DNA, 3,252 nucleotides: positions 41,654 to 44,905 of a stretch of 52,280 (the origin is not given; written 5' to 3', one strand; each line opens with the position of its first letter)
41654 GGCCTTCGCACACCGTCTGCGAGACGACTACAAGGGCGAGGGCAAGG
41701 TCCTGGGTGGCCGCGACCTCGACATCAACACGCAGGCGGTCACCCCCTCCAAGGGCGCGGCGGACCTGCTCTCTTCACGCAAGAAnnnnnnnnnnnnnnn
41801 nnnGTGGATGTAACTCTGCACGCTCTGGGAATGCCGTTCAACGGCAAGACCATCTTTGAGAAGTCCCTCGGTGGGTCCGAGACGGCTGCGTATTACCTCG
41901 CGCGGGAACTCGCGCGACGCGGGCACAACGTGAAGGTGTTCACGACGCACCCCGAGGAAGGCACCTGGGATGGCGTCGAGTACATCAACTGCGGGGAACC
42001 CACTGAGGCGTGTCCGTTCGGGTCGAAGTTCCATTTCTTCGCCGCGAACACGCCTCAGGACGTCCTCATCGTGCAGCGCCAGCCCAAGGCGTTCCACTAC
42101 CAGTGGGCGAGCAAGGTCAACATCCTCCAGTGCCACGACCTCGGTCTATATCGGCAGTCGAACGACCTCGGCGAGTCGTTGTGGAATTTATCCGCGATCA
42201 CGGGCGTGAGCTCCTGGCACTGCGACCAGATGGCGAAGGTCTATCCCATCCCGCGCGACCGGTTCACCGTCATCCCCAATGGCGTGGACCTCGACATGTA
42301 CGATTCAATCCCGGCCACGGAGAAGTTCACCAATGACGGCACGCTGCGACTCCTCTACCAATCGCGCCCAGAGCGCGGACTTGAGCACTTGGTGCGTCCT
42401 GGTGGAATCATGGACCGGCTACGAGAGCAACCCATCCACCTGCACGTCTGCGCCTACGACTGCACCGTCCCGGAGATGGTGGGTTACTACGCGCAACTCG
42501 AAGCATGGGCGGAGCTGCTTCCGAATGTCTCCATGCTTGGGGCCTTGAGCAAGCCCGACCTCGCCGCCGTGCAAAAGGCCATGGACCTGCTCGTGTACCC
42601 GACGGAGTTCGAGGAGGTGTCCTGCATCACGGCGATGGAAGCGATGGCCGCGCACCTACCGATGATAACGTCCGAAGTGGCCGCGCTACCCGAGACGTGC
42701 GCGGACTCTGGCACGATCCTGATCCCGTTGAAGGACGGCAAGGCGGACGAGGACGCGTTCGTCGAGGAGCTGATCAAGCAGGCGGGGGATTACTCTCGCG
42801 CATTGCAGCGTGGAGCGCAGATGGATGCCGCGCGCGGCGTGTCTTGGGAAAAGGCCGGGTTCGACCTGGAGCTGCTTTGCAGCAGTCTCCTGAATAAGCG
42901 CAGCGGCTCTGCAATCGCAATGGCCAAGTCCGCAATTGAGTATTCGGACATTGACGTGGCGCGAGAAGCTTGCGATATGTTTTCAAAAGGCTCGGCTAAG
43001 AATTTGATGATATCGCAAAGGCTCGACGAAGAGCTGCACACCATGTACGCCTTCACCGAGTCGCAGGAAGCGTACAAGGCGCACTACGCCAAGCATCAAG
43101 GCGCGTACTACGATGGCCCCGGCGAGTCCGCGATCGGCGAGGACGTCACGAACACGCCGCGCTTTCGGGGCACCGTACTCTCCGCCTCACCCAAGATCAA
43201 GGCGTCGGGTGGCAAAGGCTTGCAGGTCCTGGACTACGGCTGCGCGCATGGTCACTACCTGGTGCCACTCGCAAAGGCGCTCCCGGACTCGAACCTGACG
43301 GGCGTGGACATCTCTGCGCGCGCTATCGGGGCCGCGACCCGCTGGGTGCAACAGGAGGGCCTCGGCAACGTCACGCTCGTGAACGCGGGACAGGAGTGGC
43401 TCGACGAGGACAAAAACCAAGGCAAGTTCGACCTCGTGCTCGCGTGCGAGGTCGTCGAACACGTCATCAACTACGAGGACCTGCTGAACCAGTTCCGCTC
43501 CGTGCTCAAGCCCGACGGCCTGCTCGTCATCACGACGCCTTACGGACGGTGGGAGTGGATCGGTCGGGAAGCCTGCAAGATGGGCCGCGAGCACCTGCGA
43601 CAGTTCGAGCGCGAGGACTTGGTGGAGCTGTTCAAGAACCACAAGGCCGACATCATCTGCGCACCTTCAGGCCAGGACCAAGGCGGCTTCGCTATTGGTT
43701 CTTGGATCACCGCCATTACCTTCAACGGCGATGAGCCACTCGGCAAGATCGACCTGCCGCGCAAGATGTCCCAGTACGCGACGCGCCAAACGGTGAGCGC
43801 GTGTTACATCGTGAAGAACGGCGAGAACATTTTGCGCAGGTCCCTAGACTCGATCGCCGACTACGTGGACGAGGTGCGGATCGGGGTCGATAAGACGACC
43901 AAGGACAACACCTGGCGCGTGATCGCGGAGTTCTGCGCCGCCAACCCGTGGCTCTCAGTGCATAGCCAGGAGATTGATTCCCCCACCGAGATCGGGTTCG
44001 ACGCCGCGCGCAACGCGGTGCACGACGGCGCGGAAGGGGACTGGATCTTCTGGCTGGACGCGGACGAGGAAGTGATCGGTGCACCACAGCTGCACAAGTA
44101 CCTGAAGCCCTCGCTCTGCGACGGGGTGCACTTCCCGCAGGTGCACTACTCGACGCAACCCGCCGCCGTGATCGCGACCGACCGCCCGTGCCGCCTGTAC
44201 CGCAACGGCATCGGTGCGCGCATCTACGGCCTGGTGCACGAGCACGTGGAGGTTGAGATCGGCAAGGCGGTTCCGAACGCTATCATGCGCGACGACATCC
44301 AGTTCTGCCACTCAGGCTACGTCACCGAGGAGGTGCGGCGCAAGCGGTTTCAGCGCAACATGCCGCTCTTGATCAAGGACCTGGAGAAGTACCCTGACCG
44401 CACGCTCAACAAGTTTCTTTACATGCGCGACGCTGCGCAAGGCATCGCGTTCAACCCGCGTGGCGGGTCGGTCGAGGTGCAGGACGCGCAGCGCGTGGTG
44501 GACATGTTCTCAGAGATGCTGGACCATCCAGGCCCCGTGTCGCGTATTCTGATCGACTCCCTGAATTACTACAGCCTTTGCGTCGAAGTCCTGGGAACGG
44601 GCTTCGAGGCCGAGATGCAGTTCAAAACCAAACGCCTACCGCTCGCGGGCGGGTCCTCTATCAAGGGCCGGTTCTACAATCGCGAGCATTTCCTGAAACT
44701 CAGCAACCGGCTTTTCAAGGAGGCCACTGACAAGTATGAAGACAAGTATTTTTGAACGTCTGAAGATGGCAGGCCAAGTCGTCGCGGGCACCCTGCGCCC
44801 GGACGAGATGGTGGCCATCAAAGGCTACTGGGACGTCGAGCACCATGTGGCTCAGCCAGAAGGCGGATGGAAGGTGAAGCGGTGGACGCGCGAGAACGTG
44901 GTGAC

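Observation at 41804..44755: GT4-methyltransferase-GT2 mega-enzyme in the head module: candidate virion glycosylation assembly line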

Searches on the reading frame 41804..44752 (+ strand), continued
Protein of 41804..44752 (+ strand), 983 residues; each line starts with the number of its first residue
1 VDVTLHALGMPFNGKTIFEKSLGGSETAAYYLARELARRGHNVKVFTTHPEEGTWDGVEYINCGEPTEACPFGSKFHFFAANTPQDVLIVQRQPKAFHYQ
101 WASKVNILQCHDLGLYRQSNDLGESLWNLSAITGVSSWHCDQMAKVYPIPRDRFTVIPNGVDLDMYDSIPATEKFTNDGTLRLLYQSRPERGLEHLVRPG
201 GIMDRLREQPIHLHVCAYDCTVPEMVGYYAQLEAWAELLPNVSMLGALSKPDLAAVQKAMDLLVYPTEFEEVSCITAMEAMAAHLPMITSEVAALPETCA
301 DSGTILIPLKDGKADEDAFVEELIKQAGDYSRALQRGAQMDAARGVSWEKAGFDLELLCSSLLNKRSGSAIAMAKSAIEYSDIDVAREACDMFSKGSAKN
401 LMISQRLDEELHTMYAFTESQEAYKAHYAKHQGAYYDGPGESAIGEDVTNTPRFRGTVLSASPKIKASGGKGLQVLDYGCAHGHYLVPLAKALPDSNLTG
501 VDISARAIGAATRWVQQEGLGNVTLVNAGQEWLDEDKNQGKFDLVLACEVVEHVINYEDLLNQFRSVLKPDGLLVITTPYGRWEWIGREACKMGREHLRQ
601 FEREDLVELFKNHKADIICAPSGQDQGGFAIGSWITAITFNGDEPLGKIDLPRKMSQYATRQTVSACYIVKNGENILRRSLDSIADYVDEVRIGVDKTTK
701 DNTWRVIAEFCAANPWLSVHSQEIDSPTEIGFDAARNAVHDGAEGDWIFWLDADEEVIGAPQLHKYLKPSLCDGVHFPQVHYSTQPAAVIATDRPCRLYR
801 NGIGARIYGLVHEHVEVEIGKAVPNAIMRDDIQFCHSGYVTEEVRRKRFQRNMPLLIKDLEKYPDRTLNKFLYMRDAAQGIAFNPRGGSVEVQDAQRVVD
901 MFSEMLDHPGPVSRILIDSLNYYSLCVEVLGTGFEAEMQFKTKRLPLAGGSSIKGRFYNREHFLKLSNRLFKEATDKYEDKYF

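Call 58: predict_structure(alignment_id=A1)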
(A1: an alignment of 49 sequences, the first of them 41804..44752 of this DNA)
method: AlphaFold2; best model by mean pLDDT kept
length: 983 residues; sequences in the alignment: 49
mean_pLDDT: 91.7   pTM: 0.91
mean pLDDT of the five models: 91.7, 91.4, 90.3, 89.6, 89.5
residues with pLDDT >= 90: 761; 70-90: 188; 50-70: 28; < 50: 6
segments of 3 or more residues with pLDDT < 50: 788-791
pLDDT, mean of each block of 10 residues (from residue 1): 94 92 91 97 97 97 96 97 97 95 97 93 95 97 94 95 94 88 94 96 97 91 90 97 95 96 96 92 96 96 96 97 86 90 92 97 96 95 95 85 94 92 85 66 75 94 93 92 85 96 85 90 93 93 95 93 96 96 85 88 96 96 92 97 94 95 97 93 96 97 97 96 95 95 96 93 95 92 51 83 93 89 91 80 80 91 90 89 73 92 92 87 93 91 84 92 93 89 91
secondary structure, 60 per line:
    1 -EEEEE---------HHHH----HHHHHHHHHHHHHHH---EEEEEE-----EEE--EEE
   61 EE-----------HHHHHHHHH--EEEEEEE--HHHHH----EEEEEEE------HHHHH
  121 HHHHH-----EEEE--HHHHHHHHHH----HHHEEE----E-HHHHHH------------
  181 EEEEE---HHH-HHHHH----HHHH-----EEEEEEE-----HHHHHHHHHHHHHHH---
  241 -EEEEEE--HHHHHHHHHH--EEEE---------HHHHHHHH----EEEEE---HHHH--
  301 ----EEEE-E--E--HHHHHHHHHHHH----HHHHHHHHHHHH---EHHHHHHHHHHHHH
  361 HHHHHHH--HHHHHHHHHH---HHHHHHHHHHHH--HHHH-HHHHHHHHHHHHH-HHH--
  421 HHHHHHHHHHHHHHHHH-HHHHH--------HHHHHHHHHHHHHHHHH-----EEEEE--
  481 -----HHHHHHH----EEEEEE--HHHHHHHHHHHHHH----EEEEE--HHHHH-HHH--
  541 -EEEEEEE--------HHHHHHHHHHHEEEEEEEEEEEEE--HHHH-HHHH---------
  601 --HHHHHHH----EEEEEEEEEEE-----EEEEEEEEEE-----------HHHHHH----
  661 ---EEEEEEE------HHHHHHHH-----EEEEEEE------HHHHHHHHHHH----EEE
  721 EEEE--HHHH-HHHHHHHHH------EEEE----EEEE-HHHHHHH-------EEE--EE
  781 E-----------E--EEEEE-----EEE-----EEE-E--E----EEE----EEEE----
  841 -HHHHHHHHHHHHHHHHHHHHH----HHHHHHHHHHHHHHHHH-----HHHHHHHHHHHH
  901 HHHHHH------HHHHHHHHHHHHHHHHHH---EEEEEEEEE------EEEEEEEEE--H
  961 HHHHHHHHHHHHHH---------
elements in order (helices of 4 or more, strands of 3 or more residues): E2-6 H16-19 H24-38 E42-47 E53-55 E58-62 H74-82 E85-91 H94-98 E103-109 H116-125 E131-134 H137-146 E154-156 H163-168 E181-185 H193-197 H202-205 E211-217 H223-237 E242-247 H250-259 E262-265 H275-282 E287-291 H295-298 E305-308 H316-327 H332-343 H348-367 H370-379 H383-394 H397-400 H402-414 H421-437 H439-443 H452-468 E474-478 H486-492 E497-502 H505-518 E523-527 H530-534 E542-548 H557-567 E568-580 H583-586 H588-591 H603-609 E614-624 E630-639 H651-656 E664-670 H677-684 E690-696 H703-713 E718-724 H727-730 H732-740 E747-750 E755-758 H760-766 E774-776 E779-781 E796-800 E806-808 E814-816 E826-828 E833-836 H842-862 H867-883 H889-906 H913-930 E934-942 E949-957 H960-974

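Call 60: fold_search(model_id=the predicted structure, library=pdb)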
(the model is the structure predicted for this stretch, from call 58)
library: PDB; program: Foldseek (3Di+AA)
matches with E <= 10: 1925; with E <= 0.001: 1136
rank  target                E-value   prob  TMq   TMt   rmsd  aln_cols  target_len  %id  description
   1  6tvp_A                8.9e-16  1.00  0.28  0.65   5.5       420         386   17  Structure of Mycobacterium smegmatis alpha-maltose-1-phosphate synthase GlgM (released 2020-04-22)
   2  6tvp_B                8.1e-15  1.00  0.28  0.64   5.5       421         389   17  Structure of Mycobacterium smegmatis alpha-maltose-1-phosphate synthase GlgM (released 2020-04-22)
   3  2gej                  1.3e-14  1.00  0.30  0.77   4.1       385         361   18  Crystal Structure of phosphatidylinositol mannosyltransferase (PimA) from Mycobacterium smegmatis in complex with GDP-Ma (released 2007-04-03)
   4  2bis_A                1.5e-14  1.00  0.28  0.58   5.4       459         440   17  Structure of glycogen synthase from Pyrococcus abyssi (released 2005-11-28)
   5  6kih_A                1.5e-14  1.00  0.31  0.71   4.1       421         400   16  Sucrose-phosphate synthase (tll1590) from Thermosynechococcus elongatus (released 2020-05-27)
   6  7msp_B                1.6e-14  1.00  0.23  0.62   9.4       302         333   18  SunS glycosin S-glycosyltransferase (released 2022-04-13)
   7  7qsg_A                1.7e-14  1.00  0.29  0.70   4.7       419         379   18  Methylmannose polysaccharide mannosyltransferase from M. hassiacum (released 2023-01-25)
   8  3fro_A                1.7e-14  1.00  0.28  0.57   6.0       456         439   17  Crystal structure of Pyrococcus abyssi glycogen synthase with open and closed conformations (released 2010-01-12)
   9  7msn_A                3.3e-14  1.00  0.22  0.47  10.7       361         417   16  SunS glycosin S-glycosyltransferase (released 2022-04-13)
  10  3c48_A                3.4e-14  1.00  0.19  0.41  11.4       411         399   18  Structure of the retaining glycosyltransferase MshA: The first step in mycothiol biosynthesis. Organism: Corynebacteri (released 2008-03-25)
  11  7fga_B                6.6e-14  1.00  0.29  0.77   4.2       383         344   15  Alpha-1,2-glucosyltransferase_UDP_sucrose_tll1591 (released 2022-06-01)
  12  3l01_A                1.0e-13  1.00  0.28  0.58   5.9       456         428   16  Crystal structure of monomeric glycogen synthase from Pyrococcus abyssi (released 2010-12-29)
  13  7msp_A                1.0e-13  1.00  0.22  0.59  10.2       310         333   17  SunS glycosin S-glycosyltransferase (released 2022-04-13)
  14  3mbo_C                1.1e-13  1.00  0.30  0.72   5.1       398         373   16  Crystal Structure of the Glycosyltransferase BaBshA bound with UDP and L-malate (released 2010-09-29)
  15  4n9w                  1.1e-13  1.00  0.28  0.69   4.6       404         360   18  Crystal structure of phosphatidyl mannosyltransferase PimA (released 2014-11-12)
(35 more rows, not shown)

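Call 67: search_solved_structures(query=A1, max_evalue=0.001)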
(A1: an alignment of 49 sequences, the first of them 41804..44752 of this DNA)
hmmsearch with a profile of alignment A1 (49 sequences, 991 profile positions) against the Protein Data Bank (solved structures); distinct sequences matched with E-value up to 0.001: 109 (the best 60 are shown).
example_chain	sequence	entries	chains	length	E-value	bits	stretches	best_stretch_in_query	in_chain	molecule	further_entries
22ao_A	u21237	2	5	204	1.4e-24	89.4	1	662-863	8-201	GmaR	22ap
7msp_A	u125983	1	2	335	1.2e-17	66.6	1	661-859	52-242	SPbeta prophage-derived glycosyltransferase SunS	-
7msn_A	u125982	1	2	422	1.8e-17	65.9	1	661-859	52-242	SPbeta prophage-derived glycosyltransferase SunS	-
3mgg_A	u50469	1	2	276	1.4e-15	59.7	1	474-579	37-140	Methyltransferase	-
9bxh_A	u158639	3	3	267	2.9e-13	52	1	463-584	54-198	5-selenohistidine N-methyltransferase OvsM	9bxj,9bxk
3c4q_A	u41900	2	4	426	3.3e-13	51.8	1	128-373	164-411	Predicted glycosyltransferases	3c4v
3c48_A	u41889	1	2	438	5.8e-13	51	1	128-371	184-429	Predicted glycosyltransferases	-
7msk_A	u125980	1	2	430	7.7e-13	50.6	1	661-868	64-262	Glyco_trans_2-like domain-containing protein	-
9whw_B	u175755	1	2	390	8.7e-11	43.8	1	472-579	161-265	N-methyltransferase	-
5kn4_A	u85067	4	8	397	9.8e-11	43.6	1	471-579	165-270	Pavine N-methyltransferase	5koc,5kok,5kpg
5f8c_A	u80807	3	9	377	1.6e-10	42.9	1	474-579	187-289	Methyltransferase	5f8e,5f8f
9we4_B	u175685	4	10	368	2.1e-10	42.5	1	472-579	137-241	N-methyltransferase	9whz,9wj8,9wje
7qsg_A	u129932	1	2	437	2.4e-10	42.3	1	126-370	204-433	D-inositol 3-phosphate glycosyltransferase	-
5dnk_A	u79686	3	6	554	2.7e-10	42.2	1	472-561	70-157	protein lysine methyltransferase 1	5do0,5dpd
8zc8_A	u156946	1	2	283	3.1e-10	42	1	472-581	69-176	MitM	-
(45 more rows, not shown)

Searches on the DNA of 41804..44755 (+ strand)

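Call 6: search_dna_similar(query=window:41804-44755:+, collection=phages, mode=near, max_rows=30)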
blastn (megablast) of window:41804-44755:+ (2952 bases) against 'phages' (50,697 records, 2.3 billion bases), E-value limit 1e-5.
No match.
